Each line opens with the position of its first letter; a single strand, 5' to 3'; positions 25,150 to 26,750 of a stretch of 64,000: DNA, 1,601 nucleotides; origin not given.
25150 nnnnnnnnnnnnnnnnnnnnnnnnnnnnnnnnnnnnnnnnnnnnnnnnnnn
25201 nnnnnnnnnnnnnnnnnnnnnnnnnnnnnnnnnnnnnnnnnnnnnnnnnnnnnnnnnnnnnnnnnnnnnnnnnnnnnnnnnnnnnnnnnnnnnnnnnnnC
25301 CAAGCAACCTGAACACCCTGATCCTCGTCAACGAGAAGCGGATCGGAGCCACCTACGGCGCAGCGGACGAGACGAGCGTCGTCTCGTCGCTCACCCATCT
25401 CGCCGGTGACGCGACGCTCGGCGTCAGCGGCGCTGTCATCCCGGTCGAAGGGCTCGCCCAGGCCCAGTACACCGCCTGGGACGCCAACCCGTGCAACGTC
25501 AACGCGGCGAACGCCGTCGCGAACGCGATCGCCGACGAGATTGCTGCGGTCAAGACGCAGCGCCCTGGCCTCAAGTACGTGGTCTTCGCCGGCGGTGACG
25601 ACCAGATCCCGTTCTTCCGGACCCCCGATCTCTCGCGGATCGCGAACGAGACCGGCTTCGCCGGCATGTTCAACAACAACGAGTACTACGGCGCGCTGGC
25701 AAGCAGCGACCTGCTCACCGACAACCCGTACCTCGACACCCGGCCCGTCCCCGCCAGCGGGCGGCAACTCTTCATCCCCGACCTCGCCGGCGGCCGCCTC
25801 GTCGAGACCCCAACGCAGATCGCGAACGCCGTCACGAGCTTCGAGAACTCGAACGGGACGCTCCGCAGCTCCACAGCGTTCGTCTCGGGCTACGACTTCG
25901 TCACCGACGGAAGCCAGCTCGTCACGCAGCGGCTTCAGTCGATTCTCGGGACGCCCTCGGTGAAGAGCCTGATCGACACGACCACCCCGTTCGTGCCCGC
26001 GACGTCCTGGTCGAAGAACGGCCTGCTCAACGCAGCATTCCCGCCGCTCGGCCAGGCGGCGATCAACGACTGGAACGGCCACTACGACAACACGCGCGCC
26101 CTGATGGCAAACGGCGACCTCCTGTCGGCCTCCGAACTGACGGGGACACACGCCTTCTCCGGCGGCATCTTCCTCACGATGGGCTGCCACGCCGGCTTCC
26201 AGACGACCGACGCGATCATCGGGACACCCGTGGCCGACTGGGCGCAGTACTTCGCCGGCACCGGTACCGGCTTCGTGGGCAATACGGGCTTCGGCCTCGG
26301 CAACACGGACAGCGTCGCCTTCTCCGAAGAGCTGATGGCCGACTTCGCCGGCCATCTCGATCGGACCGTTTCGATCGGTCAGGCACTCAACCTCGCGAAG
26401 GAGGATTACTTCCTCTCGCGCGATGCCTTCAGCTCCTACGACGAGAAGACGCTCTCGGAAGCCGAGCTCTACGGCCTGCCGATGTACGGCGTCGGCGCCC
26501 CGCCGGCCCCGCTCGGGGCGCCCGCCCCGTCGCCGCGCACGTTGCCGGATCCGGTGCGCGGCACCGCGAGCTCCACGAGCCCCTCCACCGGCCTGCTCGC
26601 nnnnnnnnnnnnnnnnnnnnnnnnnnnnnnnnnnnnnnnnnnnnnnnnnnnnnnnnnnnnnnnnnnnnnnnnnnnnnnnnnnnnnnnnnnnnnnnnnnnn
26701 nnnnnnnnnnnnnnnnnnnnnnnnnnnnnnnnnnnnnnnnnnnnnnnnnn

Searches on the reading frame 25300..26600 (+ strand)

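Call 62: search_solved_structures(query=window:25300-26600:+, max_evalue=1, show_alignments=2)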
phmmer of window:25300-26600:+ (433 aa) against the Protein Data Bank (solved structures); distinct sequences matched with E-value up to 1: 0.
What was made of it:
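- On Peptidase family C25 (host protein): They were not aligned to a solved gingipain, and phmmer against the PDB found nothing (call 62).
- Closest known: Gingipain-type multidomain Peptidase_C25 proteins. Different: The similarity is marginal and no PDB sequence matches it (call 62).
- Tried and rejected: phmmer of the C25-like region against the PDB returned nothing (call 62).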
